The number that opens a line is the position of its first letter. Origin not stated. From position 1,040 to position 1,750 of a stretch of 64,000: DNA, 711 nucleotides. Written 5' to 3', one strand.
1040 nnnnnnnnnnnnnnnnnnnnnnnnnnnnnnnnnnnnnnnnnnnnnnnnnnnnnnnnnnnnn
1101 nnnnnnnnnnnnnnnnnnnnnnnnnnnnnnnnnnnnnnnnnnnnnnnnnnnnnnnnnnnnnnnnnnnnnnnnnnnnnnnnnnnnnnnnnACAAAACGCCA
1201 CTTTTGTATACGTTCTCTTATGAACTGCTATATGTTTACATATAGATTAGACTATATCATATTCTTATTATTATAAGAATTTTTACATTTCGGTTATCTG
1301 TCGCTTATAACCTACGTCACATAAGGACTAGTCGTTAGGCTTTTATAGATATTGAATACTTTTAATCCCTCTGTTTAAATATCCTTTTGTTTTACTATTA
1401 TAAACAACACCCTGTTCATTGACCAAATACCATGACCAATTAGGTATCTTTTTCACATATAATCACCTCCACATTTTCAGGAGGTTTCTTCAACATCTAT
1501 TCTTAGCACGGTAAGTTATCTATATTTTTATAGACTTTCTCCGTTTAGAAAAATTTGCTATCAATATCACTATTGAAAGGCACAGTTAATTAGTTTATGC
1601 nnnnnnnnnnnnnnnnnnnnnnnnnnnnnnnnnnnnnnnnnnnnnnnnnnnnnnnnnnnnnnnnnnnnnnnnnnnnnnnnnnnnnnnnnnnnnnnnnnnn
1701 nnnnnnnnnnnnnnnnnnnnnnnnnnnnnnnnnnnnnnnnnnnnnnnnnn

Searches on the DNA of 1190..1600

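Call 58: search_rna_families(source=window, start=1190, end=1600, threshold=evalue, max_evalue=1, show_alignments=1)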
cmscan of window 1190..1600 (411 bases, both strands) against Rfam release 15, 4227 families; matches with E-value up to 1: 3.
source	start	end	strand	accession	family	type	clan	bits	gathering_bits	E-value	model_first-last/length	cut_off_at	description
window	1228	1334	-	RF00028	Intron_gpI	Intron;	-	27.8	50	3e-05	1-253/253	no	Group I catalytic intron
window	1371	1439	-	RF00536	snoMe28S-Cm3227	Gene; snRNA; snoRNA; CD-box;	-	21.7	43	0.77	1-82/82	no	Small nucleolar RNA Me28S-Cm3227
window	1465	1544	-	RF00028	Intron_gpI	Intron;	-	16.5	50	0.072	60-138/253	no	Group I catalytic intron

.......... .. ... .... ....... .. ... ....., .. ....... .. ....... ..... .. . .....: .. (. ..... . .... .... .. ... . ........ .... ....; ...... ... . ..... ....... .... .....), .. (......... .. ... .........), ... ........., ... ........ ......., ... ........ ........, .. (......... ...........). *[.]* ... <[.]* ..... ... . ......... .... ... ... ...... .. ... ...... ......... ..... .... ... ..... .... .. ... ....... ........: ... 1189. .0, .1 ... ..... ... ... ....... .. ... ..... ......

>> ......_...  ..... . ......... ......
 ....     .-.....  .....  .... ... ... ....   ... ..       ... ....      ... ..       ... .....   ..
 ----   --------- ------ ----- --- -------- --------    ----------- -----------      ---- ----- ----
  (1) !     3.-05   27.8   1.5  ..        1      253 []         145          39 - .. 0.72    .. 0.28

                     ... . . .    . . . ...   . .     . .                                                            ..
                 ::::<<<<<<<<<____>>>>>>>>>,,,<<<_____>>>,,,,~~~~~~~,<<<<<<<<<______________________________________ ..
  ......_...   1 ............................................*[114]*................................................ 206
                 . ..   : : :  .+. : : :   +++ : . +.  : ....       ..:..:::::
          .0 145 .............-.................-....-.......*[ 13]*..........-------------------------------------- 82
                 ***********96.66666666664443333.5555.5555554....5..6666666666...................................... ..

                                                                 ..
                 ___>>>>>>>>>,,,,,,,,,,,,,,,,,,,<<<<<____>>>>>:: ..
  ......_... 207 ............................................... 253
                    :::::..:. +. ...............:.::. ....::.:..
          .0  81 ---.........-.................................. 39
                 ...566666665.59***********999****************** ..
